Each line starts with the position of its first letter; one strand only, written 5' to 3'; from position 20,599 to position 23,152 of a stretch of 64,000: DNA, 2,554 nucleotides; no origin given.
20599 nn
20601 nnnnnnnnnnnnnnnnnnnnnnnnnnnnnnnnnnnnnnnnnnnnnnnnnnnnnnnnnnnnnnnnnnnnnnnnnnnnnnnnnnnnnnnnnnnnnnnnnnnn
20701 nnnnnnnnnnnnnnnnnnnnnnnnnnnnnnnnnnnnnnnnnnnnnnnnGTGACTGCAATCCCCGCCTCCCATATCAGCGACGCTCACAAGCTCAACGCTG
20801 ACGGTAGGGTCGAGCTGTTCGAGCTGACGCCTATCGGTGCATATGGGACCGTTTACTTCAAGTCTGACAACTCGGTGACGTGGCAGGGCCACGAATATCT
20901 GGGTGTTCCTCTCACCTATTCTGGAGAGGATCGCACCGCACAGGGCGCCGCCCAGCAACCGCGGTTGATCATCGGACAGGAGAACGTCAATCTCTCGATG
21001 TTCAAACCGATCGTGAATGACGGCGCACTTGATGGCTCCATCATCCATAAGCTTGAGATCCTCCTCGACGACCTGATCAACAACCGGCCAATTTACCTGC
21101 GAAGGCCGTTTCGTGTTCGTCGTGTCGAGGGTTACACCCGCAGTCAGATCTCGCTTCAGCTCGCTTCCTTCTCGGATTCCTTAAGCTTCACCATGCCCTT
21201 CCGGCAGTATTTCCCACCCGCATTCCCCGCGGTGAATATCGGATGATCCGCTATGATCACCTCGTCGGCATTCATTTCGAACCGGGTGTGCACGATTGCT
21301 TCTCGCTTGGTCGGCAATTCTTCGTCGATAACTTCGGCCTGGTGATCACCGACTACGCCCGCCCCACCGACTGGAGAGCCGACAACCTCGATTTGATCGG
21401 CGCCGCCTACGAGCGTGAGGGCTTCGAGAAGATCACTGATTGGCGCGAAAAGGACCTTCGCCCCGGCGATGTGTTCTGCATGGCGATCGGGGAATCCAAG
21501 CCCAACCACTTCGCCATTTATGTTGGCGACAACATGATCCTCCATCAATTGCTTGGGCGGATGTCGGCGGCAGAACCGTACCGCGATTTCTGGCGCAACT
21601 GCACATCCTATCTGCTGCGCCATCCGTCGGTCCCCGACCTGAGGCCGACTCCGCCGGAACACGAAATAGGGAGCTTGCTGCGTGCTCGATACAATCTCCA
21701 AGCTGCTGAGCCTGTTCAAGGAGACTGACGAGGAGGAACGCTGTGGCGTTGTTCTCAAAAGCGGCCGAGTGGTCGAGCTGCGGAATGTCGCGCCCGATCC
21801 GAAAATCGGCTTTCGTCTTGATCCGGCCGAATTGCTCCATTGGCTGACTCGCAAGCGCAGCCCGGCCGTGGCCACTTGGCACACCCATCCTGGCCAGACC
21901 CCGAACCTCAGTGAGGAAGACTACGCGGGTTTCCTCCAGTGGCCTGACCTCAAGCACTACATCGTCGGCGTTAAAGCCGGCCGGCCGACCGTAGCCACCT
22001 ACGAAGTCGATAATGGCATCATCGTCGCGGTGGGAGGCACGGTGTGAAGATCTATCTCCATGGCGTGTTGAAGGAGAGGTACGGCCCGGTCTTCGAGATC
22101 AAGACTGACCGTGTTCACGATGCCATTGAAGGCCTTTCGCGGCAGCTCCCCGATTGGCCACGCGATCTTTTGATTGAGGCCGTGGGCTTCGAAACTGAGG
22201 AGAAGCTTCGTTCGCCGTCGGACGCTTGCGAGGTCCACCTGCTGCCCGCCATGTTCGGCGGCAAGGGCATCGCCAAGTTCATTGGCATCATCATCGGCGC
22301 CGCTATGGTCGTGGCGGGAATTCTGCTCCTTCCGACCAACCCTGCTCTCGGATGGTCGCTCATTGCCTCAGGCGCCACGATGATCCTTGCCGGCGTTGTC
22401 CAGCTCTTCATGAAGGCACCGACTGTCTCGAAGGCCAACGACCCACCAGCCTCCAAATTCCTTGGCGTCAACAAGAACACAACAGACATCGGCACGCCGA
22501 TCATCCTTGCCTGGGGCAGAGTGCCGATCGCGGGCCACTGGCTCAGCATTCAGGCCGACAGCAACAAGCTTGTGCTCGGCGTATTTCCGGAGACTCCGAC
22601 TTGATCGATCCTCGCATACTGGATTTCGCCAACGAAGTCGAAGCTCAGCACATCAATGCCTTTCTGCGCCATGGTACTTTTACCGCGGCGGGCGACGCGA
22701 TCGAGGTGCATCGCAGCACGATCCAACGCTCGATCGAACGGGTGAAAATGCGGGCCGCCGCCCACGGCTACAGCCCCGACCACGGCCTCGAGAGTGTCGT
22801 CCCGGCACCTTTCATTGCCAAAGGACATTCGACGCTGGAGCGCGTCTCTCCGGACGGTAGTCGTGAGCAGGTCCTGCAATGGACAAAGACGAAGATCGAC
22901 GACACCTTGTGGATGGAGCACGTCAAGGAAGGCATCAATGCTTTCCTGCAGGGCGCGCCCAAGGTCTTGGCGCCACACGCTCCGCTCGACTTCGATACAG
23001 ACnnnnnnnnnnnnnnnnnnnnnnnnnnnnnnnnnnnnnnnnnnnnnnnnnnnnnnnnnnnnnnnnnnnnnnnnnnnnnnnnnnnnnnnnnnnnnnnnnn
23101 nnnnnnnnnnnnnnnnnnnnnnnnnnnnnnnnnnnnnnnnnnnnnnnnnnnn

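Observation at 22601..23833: HTH + calcineurin-like metallophosphoesterase gene wedged between tail genes I and J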

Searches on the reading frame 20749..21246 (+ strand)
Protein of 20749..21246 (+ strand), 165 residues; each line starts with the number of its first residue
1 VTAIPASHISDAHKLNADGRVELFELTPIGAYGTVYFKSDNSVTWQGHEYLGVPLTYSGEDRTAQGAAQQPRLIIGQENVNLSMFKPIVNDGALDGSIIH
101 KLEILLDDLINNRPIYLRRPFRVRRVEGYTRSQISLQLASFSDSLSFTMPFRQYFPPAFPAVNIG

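Call 5: search_protein_families(library=pfam, proteins=[window:20749-21246:+], max_evalue=0.01)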
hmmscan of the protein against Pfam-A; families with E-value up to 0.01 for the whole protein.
window:20749-21246:+ (165 aa): 1 family
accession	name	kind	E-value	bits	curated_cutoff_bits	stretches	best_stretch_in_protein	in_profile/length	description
PF05100.17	Phage_tail_L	-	1.3e-05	25.1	25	1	40-80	18-58/206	Phage minor tail protein L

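Call 6: search_protein_families(library=phrogs, proteins=[window:20749-21246:+], max_evalue=0.001)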
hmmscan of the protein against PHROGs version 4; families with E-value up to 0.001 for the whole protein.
window:20749-21246:+ (165 aa): 2 families
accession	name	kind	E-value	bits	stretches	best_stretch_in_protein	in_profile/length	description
phrog_18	-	tail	2.6e-12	47.8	1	1-76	142-229/573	minor tail protein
phrog_2959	-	tail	7.8e-05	23.3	1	1-76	1-82/102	minor tail protein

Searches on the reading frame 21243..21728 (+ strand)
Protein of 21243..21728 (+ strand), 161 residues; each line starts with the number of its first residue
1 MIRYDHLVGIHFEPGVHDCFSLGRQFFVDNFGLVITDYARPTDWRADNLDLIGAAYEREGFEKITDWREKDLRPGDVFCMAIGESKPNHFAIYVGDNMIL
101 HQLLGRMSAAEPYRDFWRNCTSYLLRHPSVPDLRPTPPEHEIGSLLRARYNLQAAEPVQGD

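Call 5: search_protein_families(library=pfam, proteins=[window:21243-21728:+], max_evalue=0.01)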
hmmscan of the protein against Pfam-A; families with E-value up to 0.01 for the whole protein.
window:21243-21728:+ (161 aa): 1 family
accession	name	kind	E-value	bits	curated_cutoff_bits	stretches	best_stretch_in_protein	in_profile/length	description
PF00877.26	NLPC_P60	-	7.6e-10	39.1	23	1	16-120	13-99/105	NlpC/P60 family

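Call 6: search_protein_families(library=phrogs, proteins=[window:21243-21728:+], max_evalue=0.001)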
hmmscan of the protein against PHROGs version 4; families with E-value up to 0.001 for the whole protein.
window:21243-21728:+ (161 aa): 5 families
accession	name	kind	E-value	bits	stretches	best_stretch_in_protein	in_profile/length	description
phrog_30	-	tail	1.9e-36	127.6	1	6-135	401-527/544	minor tail protein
phrog_2552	-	unknown function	9.4e-29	101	1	6-136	2-129/142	-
phrog_28576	-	unknown function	2.9e-13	50.8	1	5-127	71-189/399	-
phrog_24556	-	unknown function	3.9e-05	24.8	1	16-98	1-78/86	-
phrog_329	-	tail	0.00026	20.3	1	18-111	562-639/949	minor tail protein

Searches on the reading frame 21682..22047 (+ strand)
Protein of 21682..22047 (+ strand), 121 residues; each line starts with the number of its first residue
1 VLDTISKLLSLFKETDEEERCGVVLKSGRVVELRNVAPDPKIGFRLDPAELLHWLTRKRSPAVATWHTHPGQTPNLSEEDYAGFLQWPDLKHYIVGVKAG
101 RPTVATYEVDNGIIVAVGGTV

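Call 5: search_protein_families(library=pfam, proteins=[window:21682-22047:+], max_evalue=0.01)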
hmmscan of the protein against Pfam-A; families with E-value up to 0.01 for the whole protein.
window:21682-22047:+ (121 aa): 2 families
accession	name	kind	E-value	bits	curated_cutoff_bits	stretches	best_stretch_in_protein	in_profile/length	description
PF14464.11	Prok-JAB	-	7.7e-08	32.7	25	1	5-97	5-102/114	Prokaryotic homologs of the JAB domain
PF04002.20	RadC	-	0.0056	17.1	22.1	1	17-81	20-85/121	RadC-like JAB domain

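Call 6: search_protein_families(library=phrogs, proteins=[window:21682-22047:+], max_evalue=0.001)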
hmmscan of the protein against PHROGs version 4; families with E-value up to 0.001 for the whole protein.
window:21682-22047:+ (121 aa): 3 families
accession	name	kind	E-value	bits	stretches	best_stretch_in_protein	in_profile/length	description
phrog_5556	-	tail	1.1e-12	49.1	1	3-85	23-105/148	tail protein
phrog_30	-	tail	2.5e-12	48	1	7-99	296-388/544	minor tail protein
phrog_2635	-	tail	1.3e-07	32.5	1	10-98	11-99/135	tail protein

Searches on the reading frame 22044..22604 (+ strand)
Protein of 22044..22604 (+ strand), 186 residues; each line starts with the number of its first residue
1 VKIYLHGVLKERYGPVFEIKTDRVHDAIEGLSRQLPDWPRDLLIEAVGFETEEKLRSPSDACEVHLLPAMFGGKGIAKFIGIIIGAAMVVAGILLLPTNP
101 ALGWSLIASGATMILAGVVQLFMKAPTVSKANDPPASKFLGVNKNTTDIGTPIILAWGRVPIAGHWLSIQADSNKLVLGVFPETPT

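Call 5: search_protein_families(library=pfam, proteins=[window:22044-22604:+], max_evalue=0.01)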
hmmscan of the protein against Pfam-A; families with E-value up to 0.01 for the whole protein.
window:22044-22604:+ (186 aa): 0 families

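Call 6: search_protein_families(library=phrogs, proteins=[window:22044-22604:+], max_evalue=0.001)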
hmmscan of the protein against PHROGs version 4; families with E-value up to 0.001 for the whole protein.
window:22044-22604:+ (186 aa): 2 families
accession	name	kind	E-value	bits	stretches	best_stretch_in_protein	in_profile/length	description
phrog_32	-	tail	8.7e-24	85.2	1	2-173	6-197/203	tail assembly protein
phrog_4946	-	tail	1.4e-06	29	1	2-105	16-134/145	tail protein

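Call 63: find_related_loci(query=A3, collection=viral_contigs, flank=4000)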
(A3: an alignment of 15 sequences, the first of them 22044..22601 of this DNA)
Query A3 (186 aa) in viral_contigs; peptide patterns used: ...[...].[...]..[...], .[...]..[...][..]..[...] (x = any residue, [..] = any of these).
82 stretches matched a pattern; 41 encode a relative of the query (tblastn E <= 1e-3); 39 distinct loci.
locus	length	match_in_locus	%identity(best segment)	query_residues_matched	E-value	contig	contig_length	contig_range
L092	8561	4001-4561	58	1-186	1e-68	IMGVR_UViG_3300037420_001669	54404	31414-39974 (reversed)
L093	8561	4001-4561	58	1-186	1e-68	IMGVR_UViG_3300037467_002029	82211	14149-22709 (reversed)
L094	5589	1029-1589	58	1-186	6e-68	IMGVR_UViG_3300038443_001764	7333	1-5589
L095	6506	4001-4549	53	1-184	4e-64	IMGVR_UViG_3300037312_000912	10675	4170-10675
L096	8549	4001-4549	53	1-184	4e-64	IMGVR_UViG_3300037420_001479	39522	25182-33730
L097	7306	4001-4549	53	1-184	4e-64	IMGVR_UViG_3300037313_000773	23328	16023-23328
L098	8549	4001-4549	53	1-184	4e-64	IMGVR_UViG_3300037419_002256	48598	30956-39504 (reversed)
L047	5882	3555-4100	52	1-186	3e-63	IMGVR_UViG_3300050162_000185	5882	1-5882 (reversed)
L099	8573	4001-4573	54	1-186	5e-63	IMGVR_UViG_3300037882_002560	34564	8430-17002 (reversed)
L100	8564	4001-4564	53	1-186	4e-62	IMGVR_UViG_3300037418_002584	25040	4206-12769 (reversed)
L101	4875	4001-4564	53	1-186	4e-62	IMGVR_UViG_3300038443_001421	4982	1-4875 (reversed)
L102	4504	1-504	57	20-186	9e-59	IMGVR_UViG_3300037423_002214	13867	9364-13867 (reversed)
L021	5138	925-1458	51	1-186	5e-58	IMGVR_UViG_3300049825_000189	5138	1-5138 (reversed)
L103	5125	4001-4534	53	1-184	2e-57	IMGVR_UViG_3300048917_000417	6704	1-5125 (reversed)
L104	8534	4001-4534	53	1-185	2e-57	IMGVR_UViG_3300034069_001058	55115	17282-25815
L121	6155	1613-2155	42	1-185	7e-37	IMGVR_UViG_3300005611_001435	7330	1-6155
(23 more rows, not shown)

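Call 67: search_protein_families(library=pfam, proteins=[L121:2149-3216:+], max_evalue=0.1)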
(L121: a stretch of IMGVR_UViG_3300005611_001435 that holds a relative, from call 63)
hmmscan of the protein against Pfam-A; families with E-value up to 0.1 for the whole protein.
L121:2149-3216:+ (355 aa): 2 families
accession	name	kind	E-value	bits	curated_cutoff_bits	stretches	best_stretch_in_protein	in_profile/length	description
PF18780.6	HNH_repeat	-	1.3e-08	35.5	26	1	6-57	4-54/54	Homing endonuclease associated repeat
PF00149.33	Metallophos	-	6.6e-07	30.4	21.5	1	104-201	4-86/191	Calcineurin-like phosphoesterase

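Call 68: search_protein_families(library=phrogs, proteins=[L121:2149-3216:+], max_evalue=0.001)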
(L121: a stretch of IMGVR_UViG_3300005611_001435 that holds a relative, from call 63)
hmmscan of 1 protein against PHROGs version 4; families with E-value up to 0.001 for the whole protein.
L121:2149-3216:+ (355 aa): 3 families
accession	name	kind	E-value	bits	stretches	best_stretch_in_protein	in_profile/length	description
phrog_20266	-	other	3.4e-91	307.3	1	34-350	101-446/450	metallo-phosphoesterase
phrog_221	-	other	5.9e-20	72.8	1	95-230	106-241/367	metallo-phosphoesterase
phrog_1649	-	other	0.00017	21.4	1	99-193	34-108/308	metallo-phosphoesterase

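Call 70: search_dna_similar(query=L121:2149-3213:+, collection=phages, mode=protein, max_rows=40, rows=spread)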
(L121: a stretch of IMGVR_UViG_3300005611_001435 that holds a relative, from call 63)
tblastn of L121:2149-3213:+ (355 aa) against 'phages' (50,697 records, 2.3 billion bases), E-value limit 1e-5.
Records with a match: 25; places in all: 25; records where one place covers at least 80% of the query: 9.
Best place of each record, by identity: <60% 25.
By first word of the organism name: Microbacterium 13; Bordetella 2; Stenotrophomonas 2; Roseobacter 2; Verrucomicrobia 2; Rhodococcus 2; Xanthomonas 1; Thermobifida 1.
By host as written in the record: Microbacterium foliorum NRRL B-24224 6; Microbacterium foliorum NRRL B-24224 SEA 5; Bordetella bronchiseptica 4715 2; Roseobacter denitrificans OCh114 2; Puniceicoccales sp. IMCC8625 2; Microbacterium oxydans 2; Rhodococcus equi NRRL B-16538 2; Stenotrophomonas maltophilia B28B 1; and 3 more.
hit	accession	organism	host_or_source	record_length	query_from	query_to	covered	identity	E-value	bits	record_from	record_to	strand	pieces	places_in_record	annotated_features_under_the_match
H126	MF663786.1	Bordetella phage vB_BbrM_PHB04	Bordetella bronchiseptica 4715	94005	11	348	95%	51.5%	1e-116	377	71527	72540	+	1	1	hypothetical protein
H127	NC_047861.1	Bordetella phage vB_BbrM_PHB04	Bordetella bronchiseptica 4715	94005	11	348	95%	51.5%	1e-116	377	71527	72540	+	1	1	metallo-phosphoesterase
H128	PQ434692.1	Stenotrophomonas phage ANB28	Stenotrophomonas maltophilia B28B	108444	8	354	97%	42.8%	6e-43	310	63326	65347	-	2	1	hypothetical protein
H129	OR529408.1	Stenotrophomonas phage BUCTxx99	Stenotrophomonas maltophilia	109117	8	354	97%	42.8%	6e-43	310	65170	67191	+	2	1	LAGLIDADG family homing endonuclease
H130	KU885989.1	Roseobacter phage RD-1410W1-01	Roseobacter denitrificans OCh114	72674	23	350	92%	43.2%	3e-91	304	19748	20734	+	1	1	metallophosphoesterase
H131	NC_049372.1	Roseobacter phage RD-1410W1-01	Roseobacter denitrificans OCh114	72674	23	350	92%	43.2%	3e-91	304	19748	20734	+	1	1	metallo-phosphoesterase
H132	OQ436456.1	Xanthomonas phage JGB6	Xanthomonas sp.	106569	47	354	85%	42.7%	5e-40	283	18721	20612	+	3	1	hypothetical protein (x3) | metallophosphoesterase (x2)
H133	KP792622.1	Verrucomicrobia phage P8625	Puniceicoccales sp. IMCC8625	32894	1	327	92%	24.4%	2e-12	75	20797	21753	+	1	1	hypothetical protein (x2)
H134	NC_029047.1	Verrucomicrobia phage P8625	Puniceicoccales sp. IMCC8625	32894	1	327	92%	24.4%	2e-12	75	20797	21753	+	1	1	metallo-phosphoesterase | hypothetical protein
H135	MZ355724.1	Microbacterium phage Necrophoxinus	Microbacterium foliorum NRRL B-24224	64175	121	246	35%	34.8%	1e-10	69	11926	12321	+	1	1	38: metallophosphoesterase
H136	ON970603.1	Microbacterium phage Yuma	Microbacterium foliorum NRRL B-24224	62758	121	246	35%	34.1%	1e-10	69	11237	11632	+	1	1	35: phosphatase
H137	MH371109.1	Microbacterium phage Lyell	Microbacterium foliorum NRRL B-24224 SEA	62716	121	246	35%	34.1%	2e-10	68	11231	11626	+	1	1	36: metallophosphatase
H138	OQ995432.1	Microbacterium phage Erenyeager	Microbacterium foliorum NRRL B-24224 SEA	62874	121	246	35%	34.1%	2e-10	68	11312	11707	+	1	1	36: phosphoesterase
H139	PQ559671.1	Microbacterium phage RunningBrook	Microbacterium foliorum NRRL B-24224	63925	121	246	35%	34.1%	2e-10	68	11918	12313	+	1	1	37: metallophosphatase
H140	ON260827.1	Microbacterium phage DustyDino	Microbacterium foliorum NRRL B-24224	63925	121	246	35%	34.1%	2e-10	68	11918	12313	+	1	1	39: phosphoesterase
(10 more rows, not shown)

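Call 71: get_annotated_region(hit=H131, flank=7000)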
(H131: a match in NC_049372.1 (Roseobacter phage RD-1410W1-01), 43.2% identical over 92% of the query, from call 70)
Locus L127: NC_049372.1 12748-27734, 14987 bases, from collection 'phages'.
description: Roseobacter phage RD-1410W1-01, partial genome.
organism: Roseobacter phage RD-1410W1-01 (NCBI taxid 1815984)
taxonomy: Viruses; Duplodnaviria; Heunggongvirae; Uroviricota; Caudoviricetes; Schitoviridae; Rhodovirinae; Aoqinvirus; Aoqinvirus RD1410W101
host: Roseobacter denitrificans OCh114; source: seawater; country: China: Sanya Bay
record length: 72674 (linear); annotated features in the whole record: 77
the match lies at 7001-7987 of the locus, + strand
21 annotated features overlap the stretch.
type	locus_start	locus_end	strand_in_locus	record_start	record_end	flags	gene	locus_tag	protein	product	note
CDS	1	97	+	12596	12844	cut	-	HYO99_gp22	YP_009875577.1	hypothetical protein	-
CDS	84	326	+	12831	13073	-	-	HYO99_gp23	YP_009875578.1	hypothetical protein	-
CDS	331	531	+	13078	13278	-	-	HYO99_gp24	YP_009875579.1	hypothetical protein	-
CDS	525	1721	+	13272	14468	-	-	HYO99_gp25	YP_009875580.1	RNA polymerase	-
CDS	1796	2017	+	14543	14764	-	-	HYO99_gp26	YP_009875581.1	hypothetical protein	-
CDS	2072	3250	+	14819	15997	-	-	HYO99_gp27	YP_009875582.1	ATPase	N4 gp24-like protein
CDS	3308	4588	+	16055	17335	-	-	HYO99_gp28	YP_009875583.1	HNH endonuclease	N4 gp25-like protein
CDS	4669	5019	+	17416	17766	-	-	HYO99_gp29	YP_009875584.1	deoxycytidylate deaminase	-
CDS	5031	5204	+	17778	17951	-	-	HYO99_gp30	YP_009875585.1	hypothetical protein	-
CDS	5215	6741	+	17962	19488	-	-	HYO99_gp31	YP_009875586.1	thymidylate synthase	-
CDS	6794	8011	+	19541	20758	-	-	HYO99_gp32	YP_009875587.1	metallo-phosphoesterase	-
CDS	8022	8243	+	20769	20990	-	-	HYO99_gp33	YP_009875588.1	hypothetical protein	-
CDS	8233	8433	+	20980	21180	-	-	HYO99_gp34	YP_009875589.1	hypothetical protein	-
CDS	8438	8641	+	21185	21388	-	-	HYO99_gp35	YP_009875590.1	hypothetical protein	-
CDS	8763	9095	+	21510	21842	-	-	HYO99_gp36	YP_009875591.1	virion protein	-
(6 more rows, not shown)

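Call 72: get_annotated_region(hit=H127, flank=6000)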
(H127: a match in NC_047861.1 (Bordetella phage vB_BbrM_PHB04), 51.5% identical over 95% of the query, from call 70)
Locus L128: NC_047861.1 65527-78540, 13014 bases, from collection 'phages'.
description: Bordetella phage vB_BbrM_PHB04, complete genome.
organism: Bordetella phage vB_BbrM_PHB04 (NCBI taxid 2029657)
taxonomy: Viruses; Duplodnaviria; Heunggongvirae; Uroviricota; Caudoviricetes; Phabquatrovirus; Phabquatrovirus PHB04
host: Bordetella bronchiseptica 4715; source: wastewater; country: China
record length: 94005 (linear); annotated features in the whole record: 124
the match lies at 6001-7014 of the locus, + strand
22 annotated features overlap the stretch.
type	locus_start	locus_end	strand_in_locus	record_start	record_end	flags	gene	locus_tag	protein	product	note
CDS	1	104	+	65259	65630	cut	-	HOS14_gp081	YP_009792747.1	hypothetical protein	-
CDS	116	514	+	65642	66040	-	-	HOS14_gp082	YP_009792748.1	hypothetical protein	-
CDS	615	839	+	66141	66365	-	-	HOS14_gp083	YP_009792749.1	hypothetical protein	-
CDS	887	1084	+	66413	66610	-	-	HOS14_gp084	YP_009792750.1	hypothetical protein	-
CDS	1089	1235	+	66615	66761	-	-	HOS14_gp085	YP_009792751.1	hypothetical protein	-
CDS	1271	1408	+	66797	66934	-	-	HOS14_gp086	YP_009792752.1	hypothetical protein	-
CDS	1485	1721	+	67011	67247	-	-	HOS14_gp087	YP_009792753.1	hypothetical protein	-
CDS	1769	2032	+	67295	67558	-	-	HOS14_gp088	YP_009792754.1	hypothetical protein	-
CDS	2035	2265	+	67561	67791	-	-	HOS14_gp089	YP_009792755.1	hypothetical protein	-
CDS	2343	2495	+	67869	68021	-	-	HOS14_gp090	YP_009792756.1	hypothetical protein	-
CDS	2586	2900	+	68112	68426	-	-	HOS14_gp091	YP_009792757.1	hypothetical protein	-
CDS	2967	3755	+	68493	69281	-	-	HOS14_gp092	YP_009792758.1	hypothetical protein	-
CDS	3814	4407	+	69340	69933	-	-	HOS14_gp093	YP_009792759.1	hypothetical protein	-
CDS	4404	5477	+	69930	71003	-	-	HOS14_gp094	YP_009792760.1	hypothetical protein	-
CDS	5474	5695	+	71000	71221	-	-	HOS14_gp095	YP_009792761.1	hypothetical protein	-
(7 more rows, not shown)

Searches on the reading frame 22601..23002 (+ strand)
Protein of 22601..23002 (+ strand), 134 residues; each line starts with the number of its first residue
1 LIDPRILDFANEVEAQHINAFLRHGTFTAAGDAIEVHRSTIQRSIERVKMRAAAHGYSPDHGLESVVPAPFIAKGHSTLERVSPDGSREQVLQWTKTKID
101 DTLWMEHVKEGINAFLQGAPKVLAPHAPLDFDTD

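Call 55: predict_structure(alignment_id=A2)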
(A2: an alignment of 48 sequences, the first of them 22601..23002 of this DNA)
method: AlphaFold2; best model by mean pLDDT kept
length: 134 residues; sequences in the alignment: 48
mean_pLDDT: 93.3   pTM: 0.71
mean pLDDT of the five models: 93.3, 93.1, 92.3, 92.3, 89.9
residues with pLDDT >= 90: 112; 70-90: 21; 50-70: 1; < 50: 0
segments of 3 or more residues with pLDDT < 50: none
pLDDT, mean of each block of 10 residues (from residue 1): 95 98 98 98 98 93 89 92 96 93 94 95 85 71
secondary structure, 60 per line:
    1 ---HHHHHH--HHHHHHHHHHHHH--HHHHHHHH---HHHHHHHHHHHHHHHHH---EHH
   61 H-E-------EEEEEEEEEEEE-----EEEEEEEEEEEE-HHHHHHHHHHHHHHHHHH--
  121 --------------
elements in order: H4-9 H12-24 H27-34 H38-54 E71-82 E88-99 H101-118
